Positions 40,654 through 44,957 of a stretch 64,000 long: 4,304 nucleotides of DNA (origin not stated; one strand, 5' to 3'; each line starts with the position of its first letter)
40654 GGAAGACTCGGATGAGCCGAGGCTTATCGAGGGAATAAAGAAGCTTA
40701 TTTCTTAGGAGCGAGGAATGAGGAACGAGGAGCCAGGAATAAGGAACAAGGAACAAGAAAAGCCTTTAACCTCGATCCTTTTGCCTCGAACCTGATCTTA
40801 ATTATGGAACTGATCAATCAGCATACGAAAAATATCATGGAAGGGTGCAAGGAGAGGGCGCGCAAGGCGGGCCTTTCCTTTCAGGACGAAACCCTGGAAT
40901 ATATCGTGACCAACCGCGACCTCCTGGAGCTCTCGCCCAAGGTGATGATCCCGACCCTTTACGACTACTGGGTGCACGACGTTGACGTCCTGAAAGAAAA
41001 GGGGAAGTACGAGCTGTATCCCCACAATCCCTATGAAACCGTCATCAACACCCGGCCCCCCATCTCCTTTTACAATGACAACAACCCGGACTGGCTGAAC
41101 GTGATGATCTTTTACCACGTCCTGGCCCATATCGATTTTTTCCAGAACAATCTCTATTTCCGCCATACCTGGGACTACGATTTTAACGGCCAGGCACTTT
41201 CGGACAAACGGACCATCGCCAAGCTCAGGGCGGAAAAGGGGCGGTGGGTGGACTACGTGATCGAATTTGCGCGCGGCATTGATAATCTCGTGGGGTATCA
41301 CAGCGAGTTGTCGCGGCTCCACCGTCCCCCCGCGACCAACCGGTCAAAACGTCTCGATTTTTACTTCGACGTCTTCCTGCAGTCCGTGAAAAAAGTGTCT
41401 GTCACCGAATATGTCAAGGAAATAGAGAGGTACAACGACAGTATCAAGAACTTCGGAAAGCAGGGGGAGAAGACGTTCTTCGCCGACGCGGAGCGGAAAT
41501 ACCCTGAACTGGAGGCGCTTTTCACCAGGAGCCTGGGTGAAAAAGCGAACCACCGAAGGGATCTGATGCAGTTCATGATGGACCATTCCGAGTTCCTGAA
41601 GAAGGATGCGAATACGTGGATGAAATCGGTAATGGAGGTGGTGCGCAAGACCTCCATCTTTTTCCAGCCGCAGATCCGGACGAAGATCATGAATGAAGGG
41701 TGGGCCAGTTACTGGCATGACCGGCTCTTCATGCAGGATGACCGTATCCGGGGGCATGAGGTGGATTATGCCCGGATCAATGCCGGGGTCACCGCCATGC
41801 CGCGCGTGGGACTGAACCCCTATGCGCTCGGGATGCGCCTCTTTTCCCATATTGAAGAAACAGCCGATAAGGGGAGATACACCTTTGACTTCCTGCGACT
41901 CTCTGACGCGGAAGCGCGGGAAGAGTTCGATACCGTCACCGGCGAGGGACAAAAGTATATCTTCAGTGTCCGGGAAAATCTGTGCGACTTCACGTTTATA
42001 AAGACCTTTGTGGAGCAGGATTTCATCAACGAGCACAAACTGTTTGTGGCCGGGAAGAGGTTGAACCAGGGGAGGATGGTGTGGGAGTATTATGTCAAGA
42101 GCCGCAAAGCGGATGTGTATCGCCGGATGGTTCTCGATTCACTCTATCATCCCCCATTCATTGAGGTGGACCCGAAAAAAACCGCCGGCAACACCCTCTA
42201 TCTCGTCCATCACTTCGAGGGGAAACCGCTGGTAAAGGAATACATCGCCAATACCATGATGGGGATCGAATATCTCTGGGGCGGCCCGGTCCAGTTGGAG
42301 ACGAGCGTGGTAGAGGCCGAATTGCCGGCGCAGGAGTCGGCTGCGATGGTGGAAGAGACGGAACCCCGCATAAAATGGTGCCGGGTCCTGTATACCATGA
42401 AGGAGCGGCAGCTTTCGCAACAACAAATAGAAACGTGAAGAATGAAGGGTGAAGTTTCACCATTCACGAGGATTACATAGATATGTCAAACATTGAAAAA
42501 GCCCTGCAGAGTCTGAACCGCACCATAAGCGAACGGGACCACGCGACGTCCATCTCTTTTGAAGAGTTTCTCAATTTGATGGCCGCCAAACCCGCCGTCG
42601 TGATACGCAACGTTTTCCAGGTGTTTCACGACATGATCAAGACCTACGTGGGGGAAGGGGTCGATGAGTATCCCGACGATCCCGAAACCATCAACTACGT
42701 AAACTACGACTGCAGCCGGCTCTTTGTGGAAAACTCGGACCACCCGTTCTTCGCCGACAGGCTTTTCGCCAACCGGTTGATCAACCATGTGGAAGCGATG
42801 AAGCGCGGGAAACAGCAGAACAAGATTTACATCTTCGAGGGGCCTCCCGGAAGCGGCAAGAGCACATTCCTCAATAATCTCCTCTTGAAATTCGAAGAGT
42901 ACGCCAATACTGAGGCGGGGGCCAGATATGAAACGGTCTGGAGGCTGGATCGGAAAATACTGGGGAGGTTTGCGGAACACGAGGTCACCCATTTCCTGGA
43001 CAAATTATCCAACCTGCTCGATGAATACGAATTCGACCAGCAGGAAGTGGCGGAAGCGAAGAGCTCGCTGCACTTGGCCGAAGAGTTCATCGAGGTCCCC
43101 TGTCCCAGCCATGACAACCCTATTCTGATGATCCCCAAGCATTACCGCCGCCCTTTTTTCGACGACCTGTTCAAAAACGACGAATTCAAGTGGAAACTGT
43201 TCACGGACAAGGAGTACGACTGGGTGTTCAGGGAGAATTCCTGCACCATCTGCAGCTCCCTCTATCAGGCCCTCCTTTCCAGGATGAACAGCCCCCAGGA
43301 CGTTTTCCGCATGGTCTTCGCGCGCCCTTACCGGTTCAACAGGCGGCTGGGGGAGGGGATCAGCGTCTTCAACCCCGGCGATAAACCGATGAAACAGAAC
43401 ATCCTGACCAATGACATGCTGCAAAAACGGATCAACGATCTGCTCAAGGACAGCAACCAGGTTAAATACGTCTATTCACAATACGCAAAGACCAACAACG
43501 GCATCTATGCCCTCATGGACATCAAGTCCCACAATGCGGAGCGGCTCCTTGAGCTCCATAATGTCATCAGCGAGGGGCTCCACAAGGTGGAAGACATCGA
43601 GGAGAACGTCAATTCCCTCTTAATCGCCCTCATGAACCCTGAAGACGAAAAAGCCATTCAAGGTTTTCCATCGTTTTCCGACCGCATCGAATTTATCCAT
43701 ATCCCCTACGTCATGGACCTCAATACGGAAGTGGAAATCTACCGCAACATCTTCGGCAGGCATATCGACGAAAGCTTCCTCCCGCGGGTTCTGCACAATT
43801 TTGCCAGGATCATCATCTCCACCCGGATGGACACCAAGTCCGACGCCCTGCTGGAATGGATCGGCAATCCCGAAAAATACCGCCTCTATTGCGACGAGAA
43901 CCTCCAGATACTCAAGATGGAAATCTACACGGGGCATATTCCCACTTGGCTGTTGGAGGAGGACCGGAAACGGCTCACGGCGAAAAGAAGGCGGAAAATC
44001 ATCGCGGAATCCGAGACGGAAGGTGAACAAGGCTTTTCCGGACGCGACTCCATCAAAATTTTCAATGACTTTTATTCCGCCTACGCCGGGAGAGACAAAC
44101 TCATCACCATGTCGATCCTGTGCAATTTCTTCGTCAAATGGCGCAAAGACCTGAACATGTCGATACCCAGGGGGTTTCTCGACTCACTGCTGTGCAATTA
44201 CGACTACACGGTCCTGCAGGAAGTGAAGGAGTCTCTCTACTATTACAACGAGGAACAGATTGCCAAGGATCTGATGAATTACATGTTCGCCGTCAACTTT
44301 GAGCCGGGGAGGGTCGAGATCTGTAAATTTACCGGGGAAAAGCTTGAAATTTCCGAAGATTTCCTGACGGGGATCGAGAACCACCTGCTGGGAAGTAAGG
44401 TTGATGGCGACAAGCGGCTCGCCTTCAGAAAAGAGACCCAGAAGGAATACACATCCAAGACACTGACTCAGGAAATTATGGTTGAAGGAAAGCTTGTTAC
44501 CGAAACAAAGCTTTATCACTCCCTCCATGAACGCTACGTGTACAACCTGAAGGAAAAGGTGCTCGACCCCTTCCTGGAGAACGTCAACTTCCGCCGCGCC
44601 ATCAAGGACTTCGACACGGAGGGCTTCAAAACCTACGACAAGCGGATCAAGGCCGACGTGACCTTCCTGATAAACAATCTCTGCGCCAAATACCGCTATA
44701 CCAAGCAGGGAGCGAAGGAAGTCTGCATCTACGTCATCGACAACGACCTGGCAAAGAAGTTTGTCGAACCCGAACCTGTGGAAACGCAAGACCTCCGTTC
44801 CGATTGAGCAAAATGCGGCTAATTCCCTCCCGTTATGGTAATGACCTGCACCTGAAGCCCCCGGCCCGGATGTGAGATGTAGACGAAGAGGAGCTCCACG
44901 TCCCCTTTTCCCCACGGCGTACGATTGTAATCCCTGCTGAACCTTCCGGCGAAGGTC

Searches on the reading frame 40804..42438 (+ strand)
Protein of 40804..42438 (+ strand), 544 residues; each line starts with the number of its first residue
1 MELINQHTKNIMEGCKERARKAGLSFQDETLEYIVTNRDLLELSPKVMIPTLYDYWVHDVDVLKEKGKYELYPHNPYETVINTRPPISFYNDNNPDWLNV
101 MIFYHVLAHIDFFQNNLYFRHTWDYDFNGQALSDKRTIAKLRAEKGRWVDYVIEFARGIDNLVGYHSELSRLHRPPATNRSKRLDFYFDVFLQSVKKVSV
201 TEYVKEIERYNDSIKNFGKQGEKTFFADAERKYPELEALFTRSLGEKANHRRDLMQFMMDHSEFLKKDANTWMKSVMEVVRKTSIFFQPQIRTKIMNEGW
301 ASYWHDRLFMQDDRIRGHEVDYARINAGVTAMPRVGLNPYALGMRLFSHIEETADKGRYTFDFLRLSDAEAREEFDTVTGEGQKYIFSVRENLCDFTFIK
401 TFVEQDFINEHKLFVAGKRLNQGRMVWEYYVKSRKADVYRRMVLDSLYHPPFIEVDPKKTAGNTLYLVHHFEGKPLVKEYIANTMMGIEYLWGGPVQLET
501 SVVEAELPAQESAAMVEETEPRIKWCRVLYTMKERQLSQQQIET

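Call 75: search_protein_families(library=pfam, proteins=[window:40804-42438:+], max_evalue=0.00001)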
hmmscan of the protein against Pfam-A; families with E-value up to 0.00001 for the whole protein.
window:40804-42438:+ (544 aa): 2 families
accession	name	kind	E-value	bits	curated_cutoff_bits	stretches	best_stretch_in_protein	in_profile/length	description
PF04293.20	SpoVR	-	6.2e-61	206.8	27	1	9-424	8-381/407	SpoVR like protein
PF24755.2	SpoVR_C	-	8.3e-06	26.2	27.6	0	463-500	14-52/55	SpoVR-like C-terminal domain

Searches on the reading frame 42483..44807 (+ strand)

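Call 75: search_protein_families(library=pfam, proteins=[window:42483-44807:+], max_evalue=0.00001)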
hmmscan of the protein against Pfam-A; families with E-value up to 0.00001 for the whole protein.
window:42483-44807:+ (774 aa): 2 families
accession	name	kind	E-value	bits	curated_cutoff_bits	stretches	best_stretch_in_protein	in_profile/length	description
PF06798.17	PrkA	-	4.1e-55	187.7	25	1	478-750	3-255/255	PrkA serine protein kinase C-terminal domain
PF08298.17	AAA_PrkA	-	1.1e-08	35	25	0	242-452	140-354/358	PrkA AAA domain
